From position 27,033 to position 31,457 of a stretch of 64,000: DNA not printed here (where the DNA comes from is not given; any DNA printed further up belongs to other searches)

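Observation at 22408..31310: Pair of translationally coupled giant secreted proteins combining delta-60-type propeller repeats with chitobiase/Hex-C-like modules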

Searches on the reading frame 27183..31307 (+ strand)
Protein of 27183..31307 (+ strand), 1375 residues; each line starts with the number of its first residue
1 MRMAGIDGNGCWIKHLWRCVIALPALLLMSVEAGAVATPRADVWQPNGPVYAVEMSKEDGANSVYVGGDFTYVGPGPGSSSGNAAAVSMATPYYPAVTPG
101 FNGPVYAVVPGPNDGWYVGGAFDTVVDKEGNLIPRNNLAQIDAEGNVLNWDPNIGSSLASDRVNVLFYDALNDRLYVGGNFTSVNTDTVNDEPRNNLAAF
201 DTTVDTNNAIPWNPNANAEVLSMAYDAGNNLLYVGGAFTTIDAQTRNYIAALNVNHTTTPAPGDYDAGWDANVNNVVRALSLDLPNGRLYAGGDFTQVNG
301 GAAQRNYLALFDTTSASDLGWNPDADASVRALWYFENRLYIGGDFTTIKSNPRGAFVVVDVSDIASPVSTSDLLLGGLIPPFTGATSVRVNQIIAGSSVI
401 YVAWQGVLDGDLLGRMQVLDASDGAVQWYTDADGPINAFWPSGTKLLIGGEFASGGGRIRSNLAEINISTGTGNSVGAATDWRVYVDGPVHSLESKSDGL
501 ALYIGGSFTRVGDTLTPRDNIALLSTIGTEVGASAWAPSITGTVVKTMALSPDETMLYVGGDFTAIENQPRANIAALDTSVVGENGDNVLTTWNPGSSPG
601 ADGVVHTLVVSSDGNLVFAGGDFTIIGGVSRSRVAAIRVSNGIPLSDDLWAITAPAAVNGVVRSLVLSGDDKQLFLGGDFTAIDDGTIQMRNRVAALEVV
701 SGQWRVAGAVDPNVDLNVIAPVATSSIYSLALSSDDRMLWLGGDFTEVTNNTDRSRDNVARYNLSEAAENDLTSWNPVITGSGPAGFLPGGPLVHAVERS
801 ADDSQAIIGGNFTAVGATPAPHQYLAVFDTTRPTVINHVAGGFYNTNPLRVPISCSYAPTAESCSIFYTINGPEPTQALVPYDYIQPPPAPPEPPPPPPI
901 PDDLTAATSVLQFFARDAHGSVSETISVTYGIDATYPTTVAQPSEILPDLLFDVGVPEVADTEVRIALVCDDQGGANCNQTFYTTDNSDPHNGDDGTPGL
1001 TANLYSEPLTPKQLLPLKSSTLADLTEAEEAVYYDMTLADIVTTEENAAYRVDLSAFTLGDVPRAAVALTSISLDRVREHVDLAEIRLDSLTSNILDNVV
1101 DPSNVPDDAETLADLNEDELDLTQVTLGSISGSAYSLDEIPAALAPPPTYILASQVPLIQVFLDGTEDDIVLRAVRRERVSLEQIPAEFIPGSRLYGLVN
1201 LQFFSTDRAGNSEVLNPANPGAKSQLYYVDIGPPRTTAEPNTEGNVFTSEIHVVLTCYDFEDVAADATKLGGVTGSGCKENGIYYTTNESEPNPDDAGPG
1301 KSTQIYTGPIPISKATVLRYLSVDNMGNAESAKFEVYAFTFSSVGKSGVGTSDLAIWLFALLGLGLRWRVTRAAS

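Call 7: search_protein_families(library=pfam, proteins=[window:27183-31307:+], max_evalue=0.01)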
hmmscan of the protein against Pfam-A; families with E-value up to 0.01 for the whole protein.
window:27183-31307:+ (1375 aa): 5 families
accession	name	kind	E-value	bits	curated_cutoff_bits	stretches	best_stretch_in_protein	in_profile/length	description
PF12768.13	Rax2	-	5.5e-20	72.3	28.8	0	210-242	15-48/254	Rax2 C-terminal beta propeller domain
PF13290.12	CHB_HEX_C_1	-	6e-14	52.2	22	2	1282-1331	22-64/67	Chitobiase/beta-hexosaminidase C-terminal domain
PF13287.12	Fn3_assoc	-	1.9e-11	44.4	23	1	1280-1330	9-52/59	Fn3 associated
PF17164.10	DUF5122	-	1.8e-10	41.3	27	0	285-309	2-24/36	Domain of unknown function (DUF5122) beta-propeller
PF00400.38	WD40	-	0.00076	20.4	27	0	602-625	12-35/39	WD domain, G-beta repeat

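Call 8: search_protein_families(library=ncbifam, proteins=[window:27183-31307:+], max_evalue=0.01)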
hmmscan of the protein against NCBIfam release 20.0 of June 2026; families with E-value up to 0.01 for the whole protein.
window:27183-31307:+ (1375 aa): 1 family
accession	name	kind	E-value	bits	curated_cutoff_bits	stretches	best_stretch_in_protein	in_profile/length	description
NF047446.1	barrel_OmpL47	domain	0.00063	20.1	40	0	1301-1333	28-62/68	OmpL47-type beta-barrel domain-containing protein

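Call 29: find_homologous_proteins(query=window:27183-31307:+)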
Query window:27183-31307:+ (1375 aa): 2557 proteins with E <= 0.001 among 8000 candidates; the best 120 are listed.
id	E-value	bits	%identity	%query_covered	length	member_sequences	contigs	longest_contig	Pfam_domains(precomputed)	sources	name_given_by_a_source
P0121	0.0e+0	2979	95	100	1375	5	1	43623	PF12768.14,PF17164.11,PF13287.13,PF13290.14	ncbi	-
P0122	0.0e+0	1560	58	99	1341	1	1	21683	PF12768.14,PF17164.11,PF13287.13,PF13290.14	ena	-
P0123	0.0e+0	1484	57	97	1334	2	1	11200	PF12768.14,PF17164.11,PF13287.13,PF13290.14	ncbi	-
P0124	0.0e+0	1365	53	99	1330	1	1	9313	PF12768.14,PF17164.11,PF13287.13,PF13290.14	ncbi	-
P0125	0.0e+0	1333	52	98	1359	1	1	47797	PF12768.14,PF17164.11,PF13287.13,PF13290.14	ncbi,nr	ncbi:MAG: chitobiase/beta-hexosaminidase C-terminal domain-containing protein [Gammaproteobacteria b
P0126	0.0e+0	1313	52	98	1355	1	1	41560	PF12768.14,PF17164.11,PF13287.13,PF13290.14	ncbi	-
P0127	0.0e+0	1292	52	99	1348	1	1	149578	PF12768.14,PF13287.13,PF13290.14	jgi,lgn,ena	-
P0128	0.0e+0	1291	51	99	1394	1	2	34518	PF12768.14,PF17164.11,PF13287.13,PF13290.14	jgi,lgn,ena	-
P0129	0.0e+0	1290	51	98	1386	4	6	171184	PF12768.14,PF17164.11,PF13287.13,PF13290.14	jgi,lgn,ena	-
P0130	0.0e+0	1288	52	98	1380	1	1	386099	PF12768.14,PF17164.11,PF13287.13,PF13290.14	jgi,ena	-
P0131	0.0e+0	1268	51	99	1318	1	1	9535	PF12768.14,PF17164.11,PF13287.13,PF13290.14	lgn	-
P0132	0.0e+0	1258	50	99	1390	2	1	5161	PF12768.14,PF13287.13,PF13290.14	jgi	-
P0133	0.0e+0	1254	50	99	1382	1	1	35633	PF12768.14,PF17164.11,PF13287.13,PF13290.14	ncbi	-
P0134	0.0e+0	1216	50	98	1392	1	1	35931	PF12768.14,PF17164.11,PF13287.13,PF13290.14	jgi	-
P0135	6.3e-288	977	45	99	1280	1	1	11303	PF12768.14,PF17164.11,PF13287.13,PF13290.14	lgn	-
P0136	2.1e-269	915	52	67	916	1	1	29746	PF12768.14,PF17164.11,PF13290.14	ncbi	-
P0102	8.6e-187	642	32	51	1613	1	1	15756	PF12768.14,PF25172.2,PF17164.11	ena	-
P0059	7.7e-184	632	31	58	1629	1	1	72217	PF12768.14,PF17164.11,PF10502.15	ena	-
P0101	5.9e-183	629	29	55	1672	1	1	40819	PF12768.14,PF17164.11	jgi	jgi:signal peptidase I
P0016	7.2e-160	552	30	69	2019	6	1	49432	PF12768.14,PF17164.11,PF20033.6,PF13287.13,PF13290.14,PF00400.39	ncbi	-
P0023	1.7e-155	538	30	73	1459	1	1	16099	PF12768.14,PF17164.11,PF13287.13,PF13290.14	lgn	-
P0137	1.0e-152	529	31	56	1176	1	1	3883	PF12768.14,PF25172.2,PF17164.11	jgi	jgi:hypothetical protein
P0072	2.4e-145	504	30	69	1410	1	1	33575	PF12768.14,PF17164.11,PF20033.6,PF13287.13,PF13290.14,PF00400.39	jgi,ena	-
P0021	1.2e-140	489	30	69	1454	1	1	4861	PF12768.14,PF17164.11,PF13287.13,PF13290.14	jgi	-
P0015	1.5e-140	488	30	54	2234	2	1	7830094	PF18887.6,PF12768.14,PF17164.11,PF18676.7,PF18962.8,PF23960.3,PF16359.12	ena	-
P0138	5.7e-138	480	31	58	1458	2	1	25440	PF12768.14,PF25172.2,PF17164.11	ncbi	-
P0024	7.6e-137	476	30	52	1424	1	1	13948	PF17164.11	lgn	-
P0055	7.0e-136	473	31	68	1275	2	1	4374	PF12768.14,PF17164.11,PF13287.13,PF13290.14,PF00400.39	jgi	-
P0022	8.6e-136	473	29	74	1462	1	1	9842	PF12768.14,PF17164.11,PF20033.6,PF13287.13,PF13290.14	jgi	jgi:Chitobiase/beta-hexosaminidase C-terminal domain/Fn3 associated/Domain of unknown function (DUF5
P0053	2.8e-133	464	32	56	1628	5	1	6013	PF12768.14,PF25172.2,PF17164.11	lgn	-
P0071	1.3e-129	452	31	58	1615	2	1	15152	PF12768.14,PF25172.2,PF17164.11,PF10502.15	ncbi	-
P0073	1.1e-128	449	32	58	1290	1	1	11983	PF12768.14,PF17164.11,PF13287.13,PF13290.14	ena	-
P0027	4.7e-127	444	28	74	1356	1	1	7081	PF12768.14,PF17164.11,PF20033.6,PF13287.13,PF13290.14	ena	-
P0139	1.6e-126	442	27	56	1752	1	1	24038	PF17164.11,PF11195.15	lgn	-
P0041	1.6e-125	439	31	71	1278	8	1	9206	PF12768.14,PF17164.11,PF13287.13,PF13290.14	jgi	jgi:hypothetical protein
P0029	1.9e-124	435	30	56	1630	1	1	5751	PF17164.11,PF03160.21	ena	-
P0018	1.9e-123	432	30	56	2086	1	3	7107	PF12768.14,PF17164.11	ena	-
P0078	1.3e-122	429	31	72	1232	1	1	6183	PF12768.14,PF17164.11,PF13287.13,PF13290.14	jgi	-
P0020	1.3e-122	429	28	59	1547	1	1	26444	PF12768.14,PF17164.11,PF20033.6,PF13287.13,PF13385.14,PF13290.14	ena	-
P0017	5.3e-121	424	33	54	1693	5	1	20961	PF12706.14,PF12768.14,PF17164.11,PF18676.7,PF18962.8,PF00699.26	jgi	jgi:hypothetical protein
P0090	9.6e-121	423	30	69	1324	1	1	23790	PF12768.14,PF17164.11,PF13287.13,PF17160.10,PF13290.14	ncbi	-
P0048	1.2e-120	422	32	58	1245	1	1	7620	PF12768.14,PF17164.11,PF13287.13,PF13290.14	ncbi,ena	-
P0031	1.4e-120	422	32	46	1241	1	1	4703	PF12768.14,PF17164.11,PF13287.13,PF13290.14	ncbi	ncbi:MAG: chitobiase/beta-hexosaminidase C-terminal domain-containing protein [Gammaproteobacteria b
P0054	1.6e-117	412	30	58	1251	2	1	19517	PF12768.14,PF24681.2,PF17164.11,PF13287.13,PF13290.14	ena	-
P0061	3.6e-117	411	28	59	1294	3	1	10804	PF12768.14,PF17164.11,PF13287.13,PF13290.14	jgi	-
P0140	6.4e-115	403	30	67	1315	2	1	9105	PF12768.14,PF07494.18,PF17164.11,PF13287.13,PF13290.14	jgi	-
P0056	1.6e-114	402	29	58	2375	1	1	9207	PF12768.14,PF17164.11,PF02494.23,PF18962.8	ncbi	-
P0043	5.4e-114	400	30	67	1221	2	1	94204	PF12768.14,PF25172.2,PF17164.11,PF13287.13,PF13290.14,PF00400.39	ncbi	-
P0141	7.7e-114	400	29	52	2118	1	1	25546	PF12768.14,PF17164.11,PF13287.13,PF13290.14,PF25788.3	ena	-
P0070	1.1e-112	396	33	58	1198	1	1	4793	PF12768.14,PF17164.11,PF13287.13,PF13290.14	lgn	-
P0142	1.5e-112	396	32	53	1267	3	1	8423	PF17164.11,PF25788.3,PF14292.13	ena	-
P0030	1.7e-112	395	31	57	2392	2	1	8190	PF01839.30,PF17164.11,PF11617.14,PF01833.31,PF13517.13,PF18962.8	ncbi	-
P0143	2.1e-112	395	29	70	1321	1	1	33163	PF12768.14,PF17164.11,PF13287.13,PF13290.14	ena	-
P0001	1.4e-111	392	31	71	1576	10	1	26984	PF12768.14,PF17164.11,PF13287.13,PF13290.14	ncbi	-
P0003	5.3e-111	390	33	68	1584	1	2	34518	PF12768.14,PF17164.11,PF13287.13,PF13290.14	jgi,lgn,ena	-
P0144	3.8e-110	388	29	44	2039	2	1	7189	PF17164.11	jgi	jgi:hypothetical protein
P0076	1.3e-109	386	31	58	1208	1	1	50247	PF12768.14,PF25172.2,PF17164.11,PF13287.13,PF13290.14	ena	-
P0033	1.3e-108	383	32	52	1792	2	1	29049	PF17164.11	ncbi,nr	ncbi:MAG: PQQ-binding-like beta-propeller repeat protein [Flavobacteriales bacterium]|nr:PQQ-binding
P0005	2.8e-106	375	31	71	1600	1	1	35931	PF12768.14,PF17164.11,PF13287.13,PF13290.14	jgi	-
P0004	3.1e-106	375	32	70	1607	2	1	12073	PF12768.14,PF17164.11,PF13287.13,PF13290.14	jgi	jgi:hypothetical protein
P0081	4.6e-106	374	32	54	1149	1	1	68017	PF12768.14,PF17164.11,PF13287.13,PF13290.14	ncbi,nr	ncbi:MAG: chitobiase/beta-hexosaminidase C-terminal domain-containing protein [Gammaproteobacteria b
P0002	3.1e-105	371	30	75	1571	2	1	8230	PF12768.14,PF17164.11,PF13287.13,PF13290.14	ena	-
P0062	9.4e-105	370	29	69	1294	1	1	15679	PF12768.14,PF17164.11,PF13287.13,PF13290.14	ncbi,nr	ncbi:MAG: hypothetical protein GC138_08265 [Gammaproteobacteria bacterium]|nr:hypothetical protein [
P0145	5.7e-104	367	31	47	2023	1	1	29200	PF17164.11,PF13860.13,PF05345.19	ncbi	-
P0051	6.9e-104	367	32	52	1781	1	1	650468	PF12768.14,PF15780.12,PF17164.11,PF18676.7,PF18962.8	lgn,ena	-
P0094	8.8e-104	367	26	45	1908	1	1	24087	PF12733.14,PF12768.14,PF07494.18,PF17164.11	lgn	-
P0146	1.5e-103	366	30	59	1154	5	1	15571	PF12768.14,PF17164.11,PF13287.13,PF13290.14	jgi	-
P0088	4.1e-103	364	30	57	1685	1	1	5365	PF12768.14,PF17164.11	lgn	-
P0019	7.5e-103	363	29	46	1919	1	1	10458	PF07494.18,PF17164.11,PF18962.8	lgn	-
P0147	4.4e-102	361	34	55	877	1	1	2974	PF12768.14,PF17164.11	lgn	-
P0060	6.8e-102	360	28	71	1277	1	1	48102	PF12768.14,PF17164.11,PF13287.13,PF13290.14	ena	-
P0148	1.0e-101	360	31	54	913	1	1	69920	PF12768.14,PF17164.11,PF18962.8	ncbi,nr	ncbi:MAG: T9SS type A sorting domain-containing protein [Ignavibacteria bacterium]|nr:T9SS type A so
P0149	2.4e-101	358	27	59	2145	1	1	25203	PF12768.14,PF17164.11,PF18998.7,PF14250.12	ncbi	-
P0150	6.4e-101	357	32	59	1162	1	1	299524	PF25319.2,PF13360.14,PF12768.14,PF17164.11,PF10671.15,PF16640.12,PF18998.7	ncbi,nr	ncbi:MAG: Ig-like domain repeat protein [Proteobacteria bacterium]|nr:Ig-like domain repeat protein 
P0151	6.9e-101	357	30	58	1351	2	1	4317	PF17164.11,PF18962.8,PF13860.13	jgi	jgi:hypothetical protein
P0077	1.0e-100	356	28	60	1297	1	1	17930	PF12768.14,PF17164.11,PF13287.13,PF13290.14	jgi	jgi:hypothetical protein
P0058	2.2e-100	355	29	56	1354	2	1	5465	PF13360.14,PF12768.14,PF17164.11,PF18962.8,PF19081.7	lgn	-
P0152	2.3e-100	355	30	58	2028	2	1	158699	PF12768.14,PF17164.11,PF13860.13,PF05345.19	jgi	-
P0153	2.9e-100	355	28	54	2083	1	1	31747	PF17164.11,PF18962.8,PF24595.2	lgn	-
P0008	9.1e-100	353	30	71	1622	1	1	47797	PF12768.14,PF17164.11,PF13287.13,PF13290.14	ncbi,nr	ncbi:MAG: chitobiase/beta-hexosaminidase C-terminal domain-containing protein [Gammaproteobacteria b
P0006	2.3e-99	352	30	71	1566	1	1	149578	PF12768.14,PF17164.11,PF13287.13,PF13290.14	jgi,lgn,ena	-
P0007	5.4e-99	351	31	71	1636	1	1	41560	PF12768.14,PF17164.11,PF13287.13,PF13290.14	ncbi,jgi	-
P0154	9.1e-99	350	32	54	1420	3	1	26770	PF12768.14,PF25172.2,PF17164.11,PF17957.8,PF18998.7,PF01471.24,PF16656.12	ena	-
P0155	1.2e-98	350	30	48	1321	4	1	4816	PF17164.11,PF18962.8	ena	-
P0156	1.4e-98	349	32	58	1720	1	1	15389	PF12768.14,PF17164.11,PF02494.23,PF00052.25,PF18962.8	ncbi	-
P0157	3.1e-98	348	27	52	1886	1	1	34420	PF00801.27,PF17164.11,PF00404.25,PF18998.7,PF18911.7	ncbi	-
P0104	3.2e-98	348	29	71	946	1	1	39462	PF12768.14,PF17164.11,PF13287.13,PF13290.14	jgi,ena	-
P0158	1.5e-97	346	27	56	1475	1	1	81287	PF13360.14,PF12768.14,PF17164.11,PF18962.8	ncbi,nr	ncbi:MAG: T9SS type A sorting domain-containing protein [Bacteroidia bacterium]|nr:T9SS type A sorti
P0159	2.7e-96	342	29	50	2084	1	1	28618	PF19021.6,PF17164.11,PF26015.1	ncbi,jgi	jgi:hypothetical protein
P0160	5.3e-96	341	27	52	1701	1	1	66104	PF12768.14,PF17164.11,PF18962.8,PF13004.14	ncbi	-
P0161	7.4e-96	340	30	61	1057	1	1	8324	PF12768.14,PF25172.2,PF17164.11,PF13287.13,PF13290.14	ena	-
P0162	8.4e-96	340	33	56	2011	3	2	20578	PF17164.11,PF17963.8,PF24908.1,PF13860.13,PF05345.19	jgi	jgi:hypothetical protein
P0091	2.2e-95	339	29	58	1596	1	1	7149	PF12768.14,PF17164.11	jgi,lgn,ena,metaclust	metaclust:\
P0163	1.2e-94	336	27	56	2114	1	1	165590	PF12768.14,PF17164.11,PF18962.8,PF24595.2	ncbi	-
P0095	1.2e-94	336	29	66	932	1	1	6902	PF12768.14,PF17164.11,PF13287.13,PF13290.14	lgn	-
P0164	1.3e-94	336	28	54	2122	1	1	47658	PF13360.14,PF12768.14,PF17164.11,PF18962.8,PF24595.2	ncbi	-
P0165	2.2e-94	335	27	60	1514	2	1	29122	PF17164.11,PF18962.8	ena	-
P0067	3.0e-94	335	34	53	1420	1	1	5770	PF12706.14,PF12768.14,PF17164.11,PF18676.7,PF18962.8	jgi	jgi:hypothetical protein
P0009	4.6e-94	334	31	69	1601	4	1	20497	PF12768.14,PF17164.11,PF13287.13,PF13290.14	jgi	-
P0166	1.2e-93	333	26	53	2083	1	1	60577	PF12768.14,PF17164.11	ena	-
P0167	1.5e-93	333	29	57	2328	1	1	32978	PF00801.27,PF12768.14,PF17164.11,PF19081.7,PF18911.7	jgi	jgi:hypothetical protein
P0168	3.6e-93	331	30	56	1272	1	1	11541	PF12768.14,PF17164.11,PF03160.21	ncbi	-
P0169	4.0e-93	331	27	52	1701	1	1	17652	PF12768.14,PF17164.11,PF18962.8,PF13004.14,PF19081.7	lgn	-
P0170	9.5e-93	330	29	57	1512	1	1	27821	PF17164.11,PF18962.8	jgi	jgi:hypothetical protein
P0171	1.2e-92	330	28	68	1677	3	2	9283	PF12768.14,PF17164.11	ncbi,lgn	ncbi:MAG: hypothetical protein WBG34_07930 [Flavobacteriales bacterium]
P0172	1.5e-92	329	30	44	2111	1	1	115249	PF12768.14,PF17164.11,PF18962.8,PF24595.2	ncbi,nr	ncbi:MAG: T9SS type A sorting domain-containing protein [Bacteroidia bacterium]|nr:T9SS type A sorti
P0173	1.9e-92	329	29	51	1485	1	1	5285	PF12768.14,PF17164.11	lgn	-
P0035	3.1e-92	328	33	46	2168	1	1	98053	PF17164.11,PF17963.8,PF17892.8,PF17803.8,PF05923.18,PF00041.28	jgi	-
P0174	3.4e-92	328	34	44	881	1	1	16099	PF12768.14,PF17164.11,PF13287.13,PF13290.14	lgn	-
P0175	4.2e-92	328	33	52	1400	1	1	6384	PF17164.11,PF13287.13,PF13290.14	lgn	-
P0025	4.3e-92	328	26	52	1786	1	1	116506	PF13360.14,PF12768.14,PF17164.11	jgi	jgi:hypothetical protein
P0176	2.0e-91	326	30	58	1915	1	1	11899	PF07646.22,PF13418.13,PF12768.14,PF24681.2,PF17164.11,PF13854.13,PF13415.13,PF25852.1,PF24981.2,PF01344.32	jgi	jgi:hypothetical protein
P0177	5.5e-91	324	26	59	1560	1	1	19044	PF07494.18,PF17164.11,PF18962.8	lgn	-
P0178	8.6e-91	323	34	52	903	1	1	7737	PF12768.14,PF17164.11,PF13287.13,PF13290.14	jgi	-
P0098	8.6e-91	323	29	53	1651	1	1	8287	PF17164.11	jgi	jgi:hypothetical protein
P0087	1.0e-90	323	29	58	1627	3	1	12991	PF12768.14,PF17164.11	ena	-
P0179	1.3e-90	323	26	53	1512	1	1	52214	PF17164.11,PF18962.8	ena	-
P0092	3.8e-90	321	32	55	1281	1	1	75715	PF12768.14,PF17164.11,PF01833.31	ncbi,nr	ncbi:MAG: IPT/TIG domain-containing protein [Bdellovibrionaceae bacterium]|nr:IPT/TIG domain-contain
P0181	7.7e-90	320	32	60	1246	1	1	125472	PF17164.11,PF18962.8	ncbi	-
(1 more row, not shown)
